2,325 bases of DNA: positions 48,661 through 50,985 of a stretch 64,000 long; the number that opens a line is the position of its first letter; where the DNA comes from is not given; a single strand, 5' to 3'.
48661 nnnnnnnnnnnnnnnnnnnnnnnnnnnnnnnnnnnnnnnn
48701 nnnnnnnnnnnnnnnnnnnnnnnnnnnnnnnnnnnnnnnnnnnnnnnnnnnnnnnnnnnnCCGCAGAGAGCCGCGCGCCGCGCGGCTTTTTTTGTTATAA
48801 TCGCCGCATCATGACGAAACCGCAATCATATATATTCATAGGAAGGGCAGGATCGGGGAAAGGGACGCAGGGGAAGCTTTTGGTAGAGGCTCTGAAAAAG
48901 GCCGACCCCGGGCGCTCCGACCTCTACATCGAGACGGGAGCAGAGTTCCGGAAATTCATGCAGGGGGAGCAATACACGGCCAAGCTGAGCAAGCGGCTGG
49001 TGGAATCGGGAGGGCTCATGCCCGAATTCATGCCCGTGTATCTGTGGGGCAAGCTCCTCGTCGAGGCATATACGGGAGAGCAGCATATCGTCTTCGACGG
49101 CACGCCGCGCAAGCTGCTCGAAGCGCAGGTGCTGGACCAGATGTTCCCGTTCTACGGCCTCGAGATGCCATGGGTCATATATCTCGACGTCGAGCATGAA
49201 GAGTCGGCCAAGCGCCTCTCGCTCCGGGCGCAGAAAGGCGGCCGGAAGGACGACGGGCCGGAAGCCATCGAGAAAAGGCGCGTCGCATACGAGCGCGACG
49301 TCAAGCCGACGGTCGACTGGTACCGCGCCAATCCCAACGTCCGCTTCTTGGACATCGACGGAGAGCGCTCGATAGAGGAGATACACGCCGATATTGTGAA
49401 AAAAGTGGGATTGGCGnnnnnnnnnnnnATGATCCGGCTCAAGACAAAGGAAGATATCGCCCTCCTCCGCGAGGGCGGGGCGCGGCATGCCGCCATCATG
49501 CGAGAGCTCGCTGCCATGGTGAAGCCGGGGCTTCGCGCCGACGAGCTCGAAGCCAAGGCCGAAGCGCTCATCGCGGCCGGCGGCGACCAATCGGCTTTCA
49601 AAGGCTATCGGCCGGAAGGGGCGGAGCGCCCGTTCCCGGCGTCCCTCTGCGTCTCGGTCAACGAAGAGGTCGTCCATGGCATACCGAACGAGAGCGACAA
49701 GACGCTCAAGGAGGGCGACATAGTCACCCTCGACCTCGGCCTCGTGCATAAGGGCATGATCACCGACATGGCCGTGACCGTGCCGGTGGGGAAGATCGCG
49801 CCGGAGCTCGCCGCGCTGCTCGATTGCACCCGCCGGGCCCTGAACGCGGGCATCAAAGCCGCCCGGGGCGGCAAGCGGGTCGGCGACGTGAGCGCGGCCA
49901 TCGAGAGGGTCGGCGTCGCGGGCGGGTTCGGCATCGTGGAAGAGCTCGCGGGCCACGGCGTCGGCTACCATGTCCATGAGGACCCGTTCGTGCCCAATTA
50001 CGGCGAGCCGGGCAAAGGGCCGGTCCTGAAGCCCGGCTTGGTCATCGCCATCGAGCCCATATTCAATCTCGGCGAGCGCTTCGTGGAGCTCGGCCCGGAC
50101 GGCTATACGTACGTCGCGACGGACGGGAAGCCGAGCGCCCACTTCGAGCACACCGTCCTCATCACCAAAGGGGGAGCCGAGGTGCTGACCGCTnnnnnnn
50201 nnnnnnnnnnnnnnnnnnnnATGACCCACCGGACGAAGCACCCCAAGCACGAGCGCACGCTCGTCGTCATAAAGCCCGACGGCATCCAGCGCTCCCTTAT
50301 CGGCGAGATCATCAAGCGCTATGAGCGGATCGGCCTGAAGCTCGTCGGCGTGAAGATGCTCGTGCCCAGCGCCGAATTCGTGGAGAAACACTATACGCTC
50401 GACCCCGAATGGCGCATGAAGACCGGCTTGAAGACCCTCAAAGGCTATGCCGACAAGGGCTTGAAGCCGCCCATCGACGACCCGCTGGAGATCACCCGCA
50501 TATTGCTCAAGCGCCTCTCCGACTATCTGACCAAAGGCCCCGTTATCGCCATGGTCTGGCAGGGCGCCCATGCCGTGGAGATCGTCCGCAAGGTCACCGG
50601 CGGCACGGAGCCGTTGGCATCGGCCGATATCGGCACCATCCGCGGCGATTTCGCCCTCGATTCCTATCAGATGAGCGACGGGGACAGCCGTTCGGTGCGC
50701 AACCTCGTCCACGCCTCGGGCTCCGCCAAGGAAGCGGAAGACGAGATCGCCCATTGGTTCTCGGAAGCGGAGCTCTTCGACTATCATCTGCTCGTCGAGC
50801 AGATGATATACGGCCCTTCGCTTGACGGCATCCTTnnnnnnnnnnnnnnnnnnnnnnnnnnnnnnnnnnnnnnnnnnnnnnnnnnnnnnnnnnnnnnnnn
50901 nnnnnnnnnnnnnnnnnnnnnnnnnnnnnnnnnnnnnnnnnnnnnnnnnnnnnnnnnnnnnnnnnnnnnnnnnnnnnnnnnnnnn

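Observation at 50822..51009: Candidate novel ~150-nt structured small RNA with its own promoter and terminator between ndk and the RNase J-like gene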

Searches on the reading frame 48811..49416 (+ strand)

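Call 10: search_protein_families(library=pfam, proteins=[window:48811-49416:+])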
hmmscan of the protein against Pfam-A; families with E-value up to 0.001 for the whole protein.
window:48811-49416:+ (202 aa): 4 families
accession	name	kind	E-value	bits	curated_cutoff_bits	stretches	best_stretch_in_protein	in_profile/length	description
PF00406.28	ADK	-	2e-18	67.4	26.8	1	10-173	2-148/151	Adenylate kinase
PF13207.12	AAA_17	-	6.9e-08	33.3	27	1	11-154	2-136/136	AAA domain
PF13238.12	AAA_18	-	7.7e-05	23.6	29.4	1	10-151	4-120/128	AAA domain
PF02223.23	Thymidylate_kin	-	0.0001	22.5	27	0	110-195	109-185/185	Thymidylate kinase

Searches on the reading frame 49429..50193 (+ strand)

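Call 10: search_protein_families(library=pfam, proteins=[window:49429-50193:+])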
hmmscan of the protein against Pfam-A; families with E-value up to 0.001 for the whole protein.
window:49429-50193:+ (255 aa): 1 family
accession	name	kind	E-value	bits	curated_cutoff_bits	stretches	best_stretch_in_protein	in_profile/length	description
PF00557.29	Peptidase_M24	-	1.1e-46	159.7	23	1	12-247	2-208/208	Metallopeptidase family M24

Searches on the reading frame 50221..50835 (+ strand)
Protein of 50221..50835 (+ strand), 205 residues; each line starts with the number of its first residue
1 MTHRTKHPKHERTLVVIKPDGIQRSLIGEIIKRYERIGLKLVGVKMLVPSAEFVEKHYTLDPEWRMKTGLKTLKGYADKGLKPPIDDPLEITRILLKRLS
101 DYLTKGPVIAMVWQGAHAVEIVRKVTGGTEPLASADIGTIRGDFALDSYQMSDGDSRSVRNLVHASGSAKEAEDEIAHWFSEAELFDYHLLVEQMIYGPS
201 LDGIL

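Call 9: find_related_loci(query=window:50221-50835:+, collection=genome_contigs, flank=3000)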
Query window:50221-50835:+ (205 aa) in genome_contigs; peptide patterns used: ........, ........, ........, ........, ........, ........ (x = any residue, [..] = any of these).
368 stretches matched a pattern; 311 encode a relative of the query (tblastn E <= 1e-3); the best 80 are kept; 80 distinct loci.
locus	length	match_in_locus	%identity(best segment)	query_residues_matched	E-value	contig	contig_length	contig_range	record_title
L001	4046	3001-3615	78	1-205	3e-110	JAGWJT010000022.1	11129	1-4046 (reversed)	MAG: Patescibacteria group bacterium isolate REEB144 contig-150_7508, whole genome shotgun sequence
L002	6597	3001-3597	75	7-205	2e-105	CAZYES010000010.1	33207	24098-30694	MAG TPA_asm: uncultured Candidatus Saccharibacteria bacterium isolate binchicken_co153_50 genome assembly, contig: NODE_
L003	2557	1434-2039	77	3-205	5e-109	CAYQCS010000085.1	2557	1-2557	MAG TPA_asm: uncultured Candidatus Saccharibacteria bacterium isolate SRP135725_co1_650 genome assembly, contig: NODE_78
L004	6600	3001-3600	75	6-205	2e-104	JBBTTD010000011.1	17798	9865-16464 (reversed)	MAG: Patescibacteria group bacterium isolate H41-bin002_1 H41_bin002_1_000000000011, whole genome shotgun sequence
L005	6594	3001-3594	76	7-205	6e-104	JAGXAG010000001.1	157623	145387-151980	MAG: Patescibacteria group bacterium isolate REEB71 contig-150_46, whole genome shotgun sequence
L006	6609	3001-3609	74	2-205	2e-103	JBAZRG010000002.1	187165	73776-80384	MAG: Candidatus Paceibacterota bacterium isolate SO_2017_GW1_142 NODE_584_length_187165_cov_3.230472_OW334_2017, whole g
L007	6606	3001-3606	75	3-205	2e-103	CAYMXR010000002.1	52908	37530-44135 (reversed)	MAG TPA_asm: uncultured Candidatus Saccharibacteria bacterium isolate SRP285395_co1_44 genome assembly, contig: NODE_761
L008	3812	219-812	76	7-205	1e-103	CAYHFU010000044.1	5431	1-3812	MAG TPA_asm: uncultured Candidatus Saccharibacteria bacterium isolate ERP119705_co12_215 genome assembly, contig: NODE_2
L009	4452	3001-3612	75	1-205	3e-103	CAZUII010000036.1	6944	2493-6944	MAG TPA_asm: uncultured Candidatus Saccharibacteria bacterium isolate SRP342105_co1_365 genome assembly, contig: NODE_15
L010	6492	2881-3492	72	1-205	6e-103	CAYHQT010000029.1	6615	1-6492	MAG TPA_asm: uncultured Candidatus Saccharibacteria bacterium isolate ERP119705_co14_62 genome assembly, contig: NODE_20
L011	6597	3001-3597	78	6-205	6e-103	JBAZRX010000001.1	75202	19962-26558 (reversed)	MAG: Candidatus Paceibacterota bacterium isolate SO_2017_GW1_159 NODE_2024_length_75202_cov_1.240932_OW334_2017, whole g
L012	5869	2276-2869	74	7-205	9e-103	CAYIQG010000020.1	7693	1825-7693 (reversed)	MAG TPA_asm: uncultured Candidatus Saccharibacteria bacterium isolate ERP119705_co3_300 genome assembly, contig: NODE_12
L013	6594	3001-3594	76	7-205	1e-102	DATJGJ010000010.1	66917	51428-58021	MAG TPA_asm: Candidatus Paceibacterota bacterium isolate SMAG_U15483 k141_5844657, whole genome shotgun sequence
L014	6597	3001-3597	76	6-205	2e-102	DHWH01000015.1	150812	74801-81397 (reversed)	MAG TPA_asm: Patescibacteria group bacterium UBA5187 UBA5187_contig_644, whole genome shotgun sequence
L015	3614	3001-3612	74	1-205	2e-102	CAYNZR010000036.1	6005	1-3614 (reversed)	MAG TPA_asm: uncultured Candidatus Saccharibacteria bacterium isolate SRP278252_co1_103 genome assembly, contig: NODE_25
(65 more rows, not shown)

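Call 10: search_protein_families(library=pfam, proteins=[window:50221-50835:+])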
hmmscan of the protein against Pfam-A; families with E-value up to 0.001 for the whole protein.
window:50221-50835:+ (205 aa): 1 family
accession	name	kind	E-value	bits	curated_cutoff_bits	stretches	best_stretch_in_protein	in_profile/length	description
PF00334.24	NDK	-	1.6e-35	122.3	27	2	97-184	58-134/135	Nucleoside diphosphate kinase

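Call 53: search_protein_families(library=ncbifam, proteins=[window:50221-50835:+])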
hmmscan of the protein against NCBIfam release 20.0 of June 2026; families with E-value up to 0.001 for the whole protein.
window:50221-50835:+ (205 aa): 6 families
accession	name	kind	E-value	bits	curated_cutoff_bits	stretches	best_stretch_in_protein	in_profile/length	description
NF001908.0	PRK00668.1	equivalog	2.1e-39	134.5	155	2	95-187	59-140/141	nucleoside-diphosphate kinase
NF011115.0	PRK14543.1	equivalog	4e-37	127.7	287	2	95-189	66-159/169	nucleoside-diphosphate kinase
NF011112.0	PRK14540.1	equivalog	5.7e-28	97.4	202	2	96-182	59-134/135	nucleoside-diphosphate kinase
NF011114.0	PRK14542.1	equivalog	7.6e-17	61.3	250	2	11-60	2-51/137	nucleoside-diphosphate kinase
NF011113.0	PRK14541.1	equivalog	2.6e-16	60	255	2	95-185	57-136/140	nucleoside-diphosphate kinase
NF011116.0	PRK14545.1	equivalog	5.3e-16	59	217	2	94-186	58-139/139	nucleoside-diphosphate kinase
